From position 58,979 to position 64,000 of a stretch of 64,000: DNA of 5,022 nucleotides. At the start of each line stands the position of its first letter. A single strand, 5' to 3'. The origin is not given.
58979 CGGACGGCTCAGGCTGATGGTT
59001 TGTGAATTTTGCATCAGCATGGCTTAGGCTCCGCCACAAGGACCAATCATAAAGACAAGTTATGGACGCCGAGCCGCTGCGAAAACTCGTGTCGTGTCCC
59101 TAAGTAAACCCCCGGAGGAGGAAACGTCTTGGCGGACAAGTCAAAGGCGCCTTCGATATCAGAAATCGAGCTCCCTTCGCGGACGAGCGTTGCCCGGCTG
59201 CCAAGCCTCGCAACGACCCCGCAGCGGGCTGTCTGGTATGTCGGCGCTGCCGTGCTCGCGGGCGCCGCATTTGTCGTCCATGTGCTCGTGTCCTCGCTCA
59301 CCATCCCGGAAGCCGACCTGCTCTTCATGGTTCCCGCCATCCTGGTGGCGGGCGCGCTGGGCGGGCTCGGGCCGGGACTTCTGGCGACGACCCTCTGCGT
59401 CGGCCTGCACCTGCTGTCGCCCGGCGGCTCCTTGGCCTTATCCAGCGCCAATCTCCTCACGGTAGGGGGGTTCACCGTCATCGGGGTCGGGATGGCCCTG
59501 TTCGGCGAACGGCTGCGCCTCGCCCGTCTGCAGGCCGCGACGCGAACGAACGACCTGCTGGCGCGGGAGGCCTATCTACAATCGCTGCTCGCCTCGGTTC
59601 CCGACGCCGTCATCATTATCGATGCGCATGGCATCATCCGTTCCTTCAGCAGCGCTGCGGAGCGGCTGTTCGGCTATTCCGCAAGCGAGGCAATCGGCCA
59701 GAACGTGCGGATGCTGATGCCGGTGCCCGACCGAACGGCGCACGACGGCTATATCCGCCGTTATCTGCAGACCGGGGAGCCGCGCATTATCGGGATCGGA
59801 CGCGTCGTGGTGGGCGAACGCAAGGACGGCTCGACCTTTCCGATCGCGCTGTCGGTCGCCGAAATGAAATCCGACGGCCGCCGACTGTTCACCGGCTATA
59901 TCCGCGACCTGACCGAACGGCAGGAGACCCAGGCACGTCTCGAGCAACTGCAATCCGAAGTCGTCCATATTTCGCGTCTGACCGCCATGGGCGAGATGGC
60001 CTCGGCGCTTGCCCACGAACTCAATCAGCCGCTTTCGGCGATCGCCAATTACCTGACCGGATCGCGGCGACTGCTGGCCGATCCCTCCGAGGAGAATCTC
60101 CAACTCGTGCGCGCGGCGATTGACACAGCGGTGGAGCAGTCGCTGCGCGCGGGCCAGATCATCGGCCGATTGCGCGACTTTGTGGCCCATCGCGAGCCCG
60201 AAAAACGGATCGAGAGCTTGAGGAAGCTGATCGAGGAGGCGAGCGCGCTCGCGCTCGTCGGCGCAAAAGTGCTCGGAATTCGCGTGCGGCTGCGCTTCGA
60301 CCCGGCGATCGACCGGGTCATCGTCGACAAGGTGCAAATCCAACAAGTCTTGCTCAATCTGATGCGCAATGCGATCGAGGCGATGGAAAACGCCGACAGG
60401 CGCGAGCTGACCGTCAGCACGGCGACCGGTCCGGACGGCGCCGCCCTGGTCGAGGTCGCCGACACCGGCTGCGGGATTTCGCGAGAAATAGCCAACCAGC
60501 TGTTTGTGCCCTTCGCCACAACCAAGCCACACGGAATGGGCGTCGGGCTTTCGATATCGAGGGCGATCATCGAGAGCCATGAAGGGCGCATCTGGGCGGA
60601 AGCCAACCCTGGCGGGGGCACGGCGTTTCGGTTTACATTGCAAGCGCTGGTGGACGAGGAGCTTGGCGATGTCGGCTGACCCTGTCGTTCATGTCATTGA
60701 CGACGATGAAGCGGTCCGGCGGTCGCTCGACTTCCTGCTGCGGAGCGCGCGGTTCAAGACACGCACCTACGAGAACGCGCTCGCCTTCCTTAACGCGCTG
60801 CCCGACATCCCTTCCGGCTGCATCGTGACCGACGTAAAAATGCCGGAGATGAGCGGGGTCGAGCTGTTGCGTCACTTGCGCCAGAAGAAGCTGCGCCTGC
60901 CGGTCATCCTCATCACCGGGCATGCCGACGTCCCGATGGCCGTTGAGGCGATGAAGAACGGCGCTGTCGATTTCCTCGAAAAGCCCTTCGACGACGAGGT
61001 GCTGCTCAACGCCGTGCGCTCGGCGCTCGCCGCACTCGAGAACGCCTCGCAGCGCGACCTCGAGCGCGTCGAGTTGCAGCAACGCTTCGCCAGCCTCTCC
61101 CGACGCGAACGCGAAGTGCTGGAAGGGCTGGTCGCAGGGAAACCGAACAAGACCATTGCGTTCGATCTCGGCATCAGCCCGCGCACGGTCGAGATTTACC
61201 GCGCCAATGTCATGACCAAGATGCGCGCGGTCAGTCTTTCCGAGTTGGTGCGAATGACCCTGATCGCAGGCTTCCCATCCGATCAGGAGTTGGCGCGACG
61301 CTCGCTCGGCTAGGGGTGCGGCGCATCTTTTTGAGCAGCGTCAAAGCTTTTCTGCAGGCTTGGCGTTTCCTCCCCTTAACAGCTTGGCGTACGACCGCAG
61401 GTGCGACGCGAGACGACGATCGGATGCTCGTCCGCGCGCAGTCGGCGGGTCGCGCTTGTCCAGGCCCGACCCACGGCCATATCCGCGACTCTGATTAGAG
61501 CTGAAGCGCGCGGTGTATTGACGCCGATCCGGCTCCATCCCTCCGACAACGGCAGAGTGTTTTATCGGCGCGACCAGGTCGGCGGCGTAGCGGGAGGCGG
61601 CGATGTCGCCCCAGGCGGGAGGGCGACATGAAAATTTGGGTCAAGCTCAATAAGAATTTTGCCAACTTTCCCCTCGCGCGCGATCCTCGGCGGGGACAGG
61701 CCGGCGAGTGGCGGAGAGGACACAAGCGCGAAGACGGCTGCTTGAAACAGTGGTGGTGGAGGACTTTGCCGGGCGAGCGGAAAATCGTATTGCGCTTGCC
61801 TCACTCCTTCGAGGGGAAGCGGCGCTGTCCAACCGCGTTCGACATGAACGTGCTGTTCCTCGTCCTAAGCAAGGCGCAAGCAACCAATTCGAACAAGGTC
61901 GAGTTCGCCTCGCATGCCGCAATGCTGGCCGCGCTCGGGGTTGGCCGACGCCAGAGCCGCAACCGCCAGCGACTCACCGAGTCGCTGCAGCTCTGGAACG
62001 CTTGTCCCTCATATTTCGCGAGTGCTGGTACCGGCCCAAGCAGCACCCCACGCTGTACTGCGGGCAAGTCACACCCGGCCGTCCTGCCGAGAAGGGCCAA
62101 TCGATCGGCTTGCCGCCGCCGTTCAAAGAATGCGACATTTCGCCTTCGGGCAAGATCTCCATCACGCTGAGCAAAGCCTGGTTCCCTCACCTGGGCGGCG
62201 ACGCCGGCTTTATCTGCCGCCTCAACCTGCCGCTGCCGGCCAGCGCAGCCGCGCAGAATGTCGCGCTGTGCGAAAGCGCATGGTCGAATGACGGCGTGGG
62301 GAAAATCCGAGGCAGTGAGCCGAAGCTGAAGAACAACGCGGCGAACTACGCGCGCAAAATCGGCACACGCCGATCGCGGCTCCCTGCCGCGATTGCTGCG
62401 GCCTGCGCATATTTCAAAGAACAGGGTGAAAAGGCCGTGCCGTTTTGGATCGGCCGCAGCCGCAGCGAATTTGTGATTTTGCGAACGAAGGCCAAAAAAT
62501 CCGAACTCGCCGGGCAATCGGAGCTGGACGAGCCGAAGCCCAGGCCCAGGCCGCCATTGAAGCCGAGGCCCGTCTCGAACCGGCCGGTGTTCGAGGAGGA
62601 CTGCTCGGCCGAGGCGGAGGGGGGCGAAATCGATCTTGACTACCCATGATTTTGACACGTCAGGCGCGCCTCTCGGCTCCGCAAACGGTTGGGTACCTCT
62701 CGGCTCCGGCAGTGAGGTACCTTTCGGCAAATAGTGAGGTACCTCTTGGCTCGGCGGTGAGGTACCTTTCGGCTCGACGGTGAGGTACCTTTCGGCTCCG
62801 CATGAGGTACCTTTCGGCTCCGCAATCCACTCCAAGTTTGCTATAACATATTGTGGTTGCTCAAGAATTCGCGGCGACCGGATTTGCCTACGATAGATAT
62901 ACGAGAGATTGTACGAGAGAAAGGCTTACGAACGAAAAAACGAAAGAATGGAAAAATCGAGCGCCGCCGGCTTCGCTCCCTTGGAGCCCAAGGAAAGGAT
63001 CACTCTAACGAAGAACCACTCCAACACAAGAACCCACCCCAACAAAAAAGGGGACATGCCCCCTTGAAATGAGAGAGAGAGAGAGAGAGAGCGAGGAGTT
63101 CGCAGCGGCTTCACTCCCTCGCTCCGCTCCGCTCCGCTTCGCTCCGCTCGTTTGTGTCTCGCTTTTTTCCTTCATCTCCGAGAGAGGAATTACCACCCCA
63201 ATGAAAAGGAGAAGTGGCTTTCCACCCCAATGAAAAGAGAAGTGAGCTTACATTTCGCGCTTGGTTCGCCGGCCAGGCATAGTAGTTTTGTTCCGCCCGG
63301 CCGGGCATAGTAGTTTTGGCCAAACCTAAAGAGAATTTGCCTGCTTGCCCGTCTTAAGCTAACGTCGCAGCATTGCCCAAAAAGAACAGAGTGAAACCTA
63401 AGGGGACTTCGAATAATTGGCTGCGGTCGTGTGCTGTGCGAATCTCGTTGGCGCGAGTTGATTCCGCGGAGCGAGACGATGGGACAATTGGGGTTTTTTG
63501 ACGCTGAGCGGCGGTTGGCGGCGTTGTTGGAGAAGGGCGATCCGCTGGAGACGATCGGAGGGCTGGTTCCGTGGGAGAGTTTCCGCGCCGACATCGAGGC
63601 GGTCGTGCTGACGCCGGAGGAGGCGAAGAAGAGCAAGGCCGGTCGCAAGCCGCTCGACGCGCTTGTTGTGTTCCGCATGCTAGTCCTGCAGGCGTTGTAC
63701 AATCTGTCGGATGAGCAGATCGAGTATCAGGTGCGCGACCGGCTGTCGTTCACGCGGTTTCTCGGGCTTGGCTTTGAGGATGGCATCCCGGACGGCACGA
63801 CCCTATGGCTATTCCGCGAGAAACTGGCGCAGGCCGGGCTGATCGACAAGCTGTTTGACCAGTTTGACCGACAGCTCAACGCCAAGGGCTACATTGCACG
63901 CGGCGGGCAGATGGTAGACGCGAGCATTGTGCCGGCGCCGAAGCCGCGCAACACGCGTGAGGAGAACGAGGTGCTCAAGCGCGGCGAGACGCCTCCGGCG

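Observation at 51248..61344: FixLJ-FixK island resembling a dormancy (DosR-like) regulon, without fixNOQP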

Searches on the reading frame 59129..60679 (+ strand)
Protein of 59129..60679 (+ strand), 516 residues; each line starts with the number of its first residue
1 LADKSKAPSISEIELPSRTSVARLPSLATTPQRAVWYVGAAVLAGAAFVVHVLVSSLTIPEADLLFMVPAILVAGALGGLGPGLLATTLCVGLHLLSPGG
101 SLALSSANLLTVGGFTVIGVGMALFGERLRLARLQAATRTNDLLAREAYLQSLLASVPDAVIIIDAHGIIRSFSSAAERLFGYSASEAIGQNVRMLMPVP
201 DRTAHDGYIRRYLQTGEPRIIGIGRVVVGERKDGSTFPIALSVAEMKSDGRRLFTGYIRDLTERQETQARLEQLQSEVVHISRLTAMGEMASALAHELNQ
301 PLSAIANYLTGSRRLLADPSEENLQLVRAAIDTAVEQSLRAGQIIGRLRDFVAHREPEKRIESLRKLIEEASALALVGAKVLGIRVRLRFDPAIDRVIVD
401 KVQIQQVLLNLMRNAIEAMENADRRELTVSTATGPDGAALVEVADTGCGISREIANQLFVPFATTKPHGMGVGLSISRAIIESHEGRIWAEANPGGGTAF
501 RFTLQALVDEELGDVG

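Call 5: search_protein_families(library=pfam, proteins=[window:59129-60679:+], max_evalue=0.01)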
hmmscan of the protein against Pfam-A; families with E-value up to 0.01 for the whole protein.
window:59129-60679:+ (516 aa): 9 families
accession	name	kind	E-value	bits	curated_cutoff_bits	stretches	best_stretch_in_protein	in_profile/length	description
PF02518.31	HATPase_c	-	5.3e-25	88.5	26.4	1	400-505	2-108/111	Histidine kinase-, DNA gyrase B-, and HSP90-like ATPase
PF00989.32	PAS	-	2.8e-17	63.2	22.6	1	150-260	3-112/113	PAS fold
PF13426.13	PAS_9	-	6.9e-14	52.4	27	1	158-263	1-103/103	PAS domain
PF08448.16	PAS_4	-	8.7e-10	39.2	23.1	1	154-265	1-109/110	PAS fold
PF00512.31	HisKA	-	1.2e-08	35.3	26.9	1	287-352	2-61/66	His Kinase A (phospho-acceptor) domain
PF13188.13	PAS_8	-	6.7e-07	29.4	21.8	1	149-194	2-44/65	PAS domain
PF13493.11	DUF4118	-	5.4e-06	26.6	28.4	1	38-138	2-106/107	Domain of unknown function (DUF4118)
PF14501.12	HATPase_c_5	-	0.0015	18.9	22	1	402-492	4-90/102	GHKL domain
PF24820.1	Diguanyl_cycl_sensor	-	0.0017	18.7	28.1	1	156-250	4-100/109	Diguanylate cyclase-like sensor domain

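Call 10: search_protein_families(library=ncbifam, proteins=[window:59129-60679:+], max_evalue=0.01)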
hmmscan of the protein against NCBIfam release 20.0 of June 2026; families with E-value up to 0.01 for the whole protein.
window:59129-60679:+ (516 aa): 83 families (the best 25 are shown)
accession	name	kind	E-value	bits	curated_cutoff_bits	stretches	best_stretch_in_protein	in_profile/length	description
NF041777.1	sens_FixL_Rhizob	equivalog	6.4e-171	569.3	850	1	141-506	116-481/485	sensor protein FixL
NF008468.0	PRK11360.1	equivalog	3.7e-59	200.7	646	1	141-506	261-608/616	two-component system sensor histidine kinase AtoS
NF052573.1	HisKinEspAMyxo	equivalog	5.7e-42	143.7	1400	1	151-509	256-614/755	serine histidine kinase EspA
NF052574.1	HisKinEspCMyxo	equivalog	8e-39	133.4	1200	1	176-506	316-637/785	serine histidine kinase EspC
NF047794.1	HisKinPtgB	equivalog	1.5e-37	129.2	1000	1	259-488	414-637/656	two-component system sensor histidine kinase PgtB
NF040750.1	tetrathio_HK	equivalog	2.8e-34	118.6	750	1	265-491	316-539/555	tetrathionate respiration histidine kinase TtrS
NF007688.0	PRK10364.1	equivalog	2.3e-33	115.6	479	1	269-505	222-450/460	two-component system sensor histidine kinase ZraS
TIGR00229.1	sensory_box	domain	2.6e-33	114.8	22.9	1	145-271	2-126/126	PAS domain S-box protein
NF010411.0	PRK13837.1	equivalog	6.9e-33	113.6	647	1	257-504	420-673/828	two-component system VirA-like sensor kinase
NF008293.1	PRK11073.1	equivalog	1.5e-27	96.8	240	1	151-500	10-341/349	nitrogen regulation protein NR(II)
NF038348.1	T2SS_HK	subfamily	2.2e-25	89.1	450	1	329-504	399-571/574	histidine kinase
NF010076.0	PRK13557.1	subfamily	5.5e-25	87.8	631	1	176-506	61-394/540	histidine kinase famiy protein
TIGR02916.1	PEP_his_kin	equivalog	4e-24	85.2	300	1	274-504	462-678/679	XrtA/PEP-CTERM system histidine kinase PrsK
NF053867.1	SprKinKinDBac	equivalog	2.8e-23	82.1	775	1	270-504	272-495/500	sporulation kinase KinD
TIGR02938.1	nifL_nitrog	equivalog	2.9e-23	82.1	242.45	1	258-500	245-488/494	nitrogen fixation negative regulator NifL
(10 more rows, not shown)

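Call 47: search_solved_structures(query=window:59129-60676:+, max_evalue=1e-10, show_alignments=2)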
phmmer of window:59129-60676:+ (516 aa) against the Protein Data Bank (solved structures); distinct sequences matched with E-value up to 1e-10: 33.
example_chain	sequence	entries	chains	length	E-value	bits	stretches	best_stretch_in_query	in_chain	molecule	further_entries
4gcz_A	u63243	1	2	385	5.1e-102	345.1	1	179-511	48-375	Blue-light photoreceptor, Sensor protein fixL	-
8a7f_A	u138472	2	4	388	7.5e-102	344.6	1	150-507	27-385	Putative Sensory box protein,Sensor protein FixL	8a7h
8a3u_A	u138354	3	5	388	1.1e-101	344.1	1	150-507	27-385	Putative Sensory box protein,Sensor protein FixL | Putative Sensory box protein,Putative Sensory box protein,Sensor protein FixL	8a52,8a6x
8js5_A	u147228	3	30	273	4.6e-53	183.8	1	143-279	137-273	Sensor protein FixL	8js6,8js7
1dp6_A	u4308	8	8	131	2.3e-51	178.1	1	146-275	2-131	FIXL PROTEIN | SENSOR PROTEIN FIXL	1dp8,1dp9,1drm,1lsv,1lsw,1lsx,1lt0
1y28_A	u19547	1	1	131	1.6e-50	175.4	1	146-275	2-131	Sensor protein fixL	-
2cmn_A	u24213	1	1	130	2.4e-50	174.8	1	146-275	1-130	SENSOR PROTEIN FIXL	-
1xj4_A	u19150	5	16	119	1.5e-47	165.5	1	157-274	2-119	Sensor protein fixL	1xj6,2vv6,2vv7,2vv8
1xj2_A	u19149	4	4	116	7.3e-46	160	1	159-274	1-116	Sensor protein fixL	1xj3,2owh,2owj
1d06_A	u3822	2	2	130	2.9e-42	148.2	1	140-262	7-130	nitrogen fixation regulatory protein fixL | FIXL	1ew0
3a0r_A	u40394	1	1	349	5.5e-27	97.8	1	149-504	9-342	Sensor protein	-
9jfj_A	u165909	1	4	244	2.3e-21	79.3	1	272-504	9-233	Sensor histidine kinase ZraS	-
4jas_A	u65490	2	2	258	3.3e-17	65.5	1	278-500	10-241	Histidine kinase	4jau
3d36_A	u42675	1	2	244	8.1e-17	64.2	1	278-501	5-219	Sporulation kinase B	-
9qq6_A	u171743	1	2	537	8.8e-17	64.1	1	258-492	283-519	histidine kinase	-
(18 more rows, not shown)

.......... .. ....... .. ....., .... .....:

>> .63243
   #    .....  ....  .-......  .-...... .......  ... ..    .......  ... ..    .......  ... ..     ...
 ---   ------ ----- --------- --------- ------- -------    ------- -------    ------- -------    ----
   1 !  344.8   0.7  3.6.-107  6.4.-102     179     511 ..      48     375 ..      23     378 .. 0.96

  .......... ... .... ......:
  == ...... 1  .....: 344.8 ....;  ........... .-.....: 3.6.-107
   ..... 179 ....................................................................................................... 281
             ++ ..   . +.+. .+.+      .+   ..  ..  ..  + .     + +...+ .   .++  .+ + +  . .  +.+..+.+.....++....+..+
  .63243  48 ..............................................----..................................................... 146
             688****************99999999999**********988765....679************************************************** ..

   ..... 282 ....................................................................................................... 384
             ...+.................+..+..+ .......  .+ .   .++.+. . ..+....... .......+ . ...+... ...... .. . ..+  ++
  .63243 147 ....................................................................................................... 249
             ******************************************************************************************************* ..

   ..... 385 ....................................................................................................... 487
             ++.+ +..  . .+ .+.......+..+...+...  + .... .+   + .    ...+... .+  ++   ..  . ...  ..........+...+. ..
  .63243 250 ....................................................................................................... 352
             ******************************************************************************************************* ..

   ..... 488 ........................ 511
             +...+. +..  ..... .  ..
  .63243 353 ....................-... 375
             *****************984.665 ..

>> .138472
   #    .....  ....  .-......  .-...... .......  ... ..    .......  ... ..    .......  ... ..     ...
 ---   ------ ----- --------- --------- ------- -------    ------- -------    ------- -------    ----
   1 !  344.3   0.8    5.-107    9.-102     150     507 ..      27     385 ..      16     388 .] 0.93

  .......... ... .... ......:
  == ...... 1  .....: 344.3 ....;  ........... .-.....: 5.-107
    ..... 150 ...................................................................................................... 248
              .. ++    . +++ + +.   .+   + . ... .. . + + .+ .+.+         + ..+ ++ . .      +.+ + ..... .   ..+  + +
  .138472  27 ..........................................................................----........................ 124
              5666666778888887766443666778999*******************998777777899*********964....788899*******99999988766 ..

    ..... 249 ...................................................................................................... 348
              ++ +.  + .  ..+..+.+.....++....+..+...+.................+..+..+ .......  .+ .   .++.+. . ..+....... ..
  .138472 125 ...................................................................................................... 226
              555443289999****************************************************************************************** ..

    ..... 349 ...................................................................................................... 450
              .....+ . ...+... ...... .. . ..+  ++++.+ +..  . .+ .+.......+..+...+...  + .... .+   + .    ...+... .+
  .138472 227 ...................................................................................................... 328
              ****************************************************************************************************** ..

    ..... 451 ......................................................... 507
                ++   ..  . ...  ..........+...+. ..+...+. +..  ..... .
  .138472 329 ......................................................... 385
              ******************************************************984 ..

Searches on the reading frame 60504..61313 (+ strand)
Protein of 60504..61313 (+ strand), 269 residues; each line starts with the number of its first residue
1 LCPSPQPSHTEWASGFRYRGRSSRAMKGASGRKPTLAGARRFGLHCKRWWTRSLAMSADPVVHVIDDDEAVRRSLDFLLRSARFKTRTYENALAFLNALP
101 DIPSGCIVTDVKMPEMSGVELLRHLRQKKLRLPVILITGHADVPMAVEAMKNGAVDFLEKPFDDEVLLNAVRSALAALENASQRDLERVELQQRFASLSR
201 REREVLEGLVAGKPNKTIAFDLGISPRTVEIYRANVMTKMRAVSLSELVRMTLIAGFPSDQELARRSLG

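Call 6: search_protein_families(library=pfam, proteins=[window:60504-61313:+], max_evalue=0.01)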
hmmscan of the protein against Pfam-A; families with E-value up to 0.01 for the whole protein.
window:60504-61313:+ (269 aa): 3 families
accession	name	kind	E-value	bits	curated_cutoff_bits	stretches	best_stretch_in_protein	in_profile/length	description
PF00072.30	Response_reg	-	8e-29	100.5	30.2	1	62-172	1-111/111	Response regulator receiver domain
PF00196.25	GerE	-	2.6e-21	75.5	23.5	1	197-251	2-56/57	Bacterial regulatory proteins, luxR family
PF08281.18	Sigma70_r4_2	-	6.7e-06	26.1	25.7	1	189-237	2-51/54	Sigma-70, region 4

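Call 10: search_protein_families(library=ncbifam, proteins=[window:60504-61313:+], max_evalue=0.01)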
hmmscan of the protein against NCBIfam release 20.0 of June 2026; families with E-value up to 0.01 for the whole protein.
window:60504-61313:+ (269 aa): 110 families (the best 25 are shown)
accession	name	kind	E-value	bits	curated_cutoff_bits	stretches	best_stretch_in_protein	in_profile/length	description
NF006900.1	PRK09390.1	equivalog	3.4e-93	310.8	255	1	56-256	1-201/203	response regulator FixJ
NF040749.1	tetrathio_RR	equivalog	5.5e-51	173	290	1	61-251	1-187/191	tetrathionate respiration response regulator TtrR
NF047793.1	ResRegPgtA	equivalog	7.7e-34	117.2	650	1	61-200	7-147/414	two-component system response regulator PgtA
TIGR01818.1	ntrC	equivalog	7.1e-27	94.3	558.6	1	62-190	1-129/463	nitrogen regulation protein NR(I)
NF008469.0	PRK11361.1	equivalog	1.3e-23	83.4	714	1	57-176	2-121/461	acetoacetate metabolism transcriptional regulator AtoC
NF008176.1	PRK10923.1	equivalog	2.1e-23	82.7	620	1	61-184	5-128/469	nitrogen regulation protein NR(I)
NF053512.1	nitric_RR_NosR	exception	2.4e-22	79.5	400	1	64-198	3-138/422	response regulator c-di-GMP phosphodiesterase, NosR family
NF011896.0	PRK15369.1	equivalog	6.4e-21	74.9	242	1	64-251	8-203/211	two component system response regulator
NF045505.1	RR_RssB_Pseudo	equivalog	1e-20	74.1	700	1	62-187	8-134/394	two-component system response regulator RssB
NF051870.1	NAssimRespRegNtrX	equivalog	1.4e-20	73.6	600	1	62-179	4-123/452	nitrogen assimilation response regulator NtrX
NF007685.0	PRK10360.1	equivalog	1.4e-19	70.7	258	1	63-250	5-190/196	response regulator transcription factor UhpA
NF040689.1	MtrAB_MtrA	equivalog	1.9e-18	66.6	300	1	63-192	2-130/219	MtrAB system response regulator MtrA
NF049963.1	RespRegFlgRCampy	domain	5e-18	65.2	750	1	62-191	3-129/429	fla regulon two-component system response regulator FlgR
NF041733.1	resp_reg_CseB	equivalog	5.7e-18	65.1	350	1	62-186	3-126/228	two-component system response regulator CseB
NF007935.0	PRK10651.1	equivalog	1.1e-17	64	250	1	103-244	52-202/216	two-component system response regulator NarL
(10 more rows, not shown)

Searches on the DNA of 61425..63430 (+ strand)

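Call 70: search_dna_similar(query=window:61425-63430:+, collection=plasmids, mode=distant, max_rows=10)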
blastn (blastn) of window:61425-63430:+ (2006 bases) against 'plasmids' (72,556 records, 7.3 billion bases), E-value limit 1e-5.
No match.

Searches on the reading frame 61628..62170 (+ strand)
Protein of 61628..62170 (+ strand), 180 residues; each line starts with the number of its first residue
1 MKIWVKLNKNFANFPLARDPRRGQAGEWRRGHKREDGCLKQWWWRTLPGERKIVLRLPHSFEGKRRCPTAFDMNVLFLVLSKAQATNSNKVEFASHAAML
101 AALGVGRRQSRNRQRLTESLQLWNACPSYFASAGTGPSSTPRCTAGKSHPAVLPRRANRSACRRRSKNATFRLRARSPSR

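Call 66: search_protein_families(library=pfam, proteins=[window:61628-62170:+], max_evalue=5)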
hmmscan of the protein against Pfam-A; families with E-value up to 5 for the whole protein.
window:61628-62170:+ (180 aa): 0 families

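Call 72: search_dna_similar(query=window:61628-62167:+, collection=plasmids, mode=protein, max_rows=8, max_evalue=0.001)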
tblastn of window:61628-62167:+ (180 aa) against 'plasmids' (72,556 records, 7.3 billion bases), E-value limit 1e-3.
No match.

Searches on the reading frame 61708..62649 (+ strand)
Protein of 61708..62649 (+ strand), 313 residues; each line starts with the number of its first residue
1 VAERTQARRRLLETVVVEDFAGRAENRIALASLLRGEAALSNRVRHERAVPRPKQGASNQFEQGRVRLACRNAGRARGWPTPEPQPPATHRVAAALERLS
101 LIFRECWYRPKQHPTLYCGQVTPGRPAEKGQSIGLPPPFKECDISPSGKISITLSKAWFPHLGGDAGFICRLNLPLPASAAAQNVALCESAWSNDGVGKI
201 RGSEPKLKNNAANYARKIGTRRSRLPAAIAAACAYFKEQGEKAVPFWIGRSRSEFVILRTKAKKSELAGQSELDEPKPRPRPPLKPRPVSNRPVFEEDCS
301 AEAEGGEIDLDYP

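Call 6: search_protein_families(library=pfam, proteins=[window:61708-62649:+], max_evalue=0.01)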
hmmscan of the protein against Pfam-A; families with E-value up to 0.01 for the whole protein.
window:61708-62649:+ (313 aa): 0 families

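Call 66: search_protein_families(library=pfam, proteins=[window:61708-62649:+], max_evalue=5)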
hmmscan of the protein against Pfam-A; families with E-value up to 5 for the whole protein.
window:61708-62649:+ (313 aa): 0 families

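Call 71: search_dna_similar(query=window:61708-62646:+, collection=plasmids, mode=protein, max_rows=8, max_evalue=0.001)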
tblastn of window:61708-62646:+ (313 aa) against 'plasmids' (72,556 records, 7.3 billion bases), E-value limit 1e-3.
No match.

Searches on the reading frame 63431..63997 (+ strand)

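Call 6: search_protein_families(library=pfam, proteins=[window:63431-63997:+], max_evalue=0.01)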
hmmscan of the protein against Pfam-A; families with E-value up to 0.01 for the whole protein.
window:63431-63997:+ (189 aa): 1 family
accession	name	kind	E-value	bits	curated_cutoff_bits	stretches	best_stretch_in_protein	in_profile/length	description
PF05598.16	DUF772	-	3.7e-22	78.5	23.1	1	71-145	1-74/74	Transposase domain (DUF772)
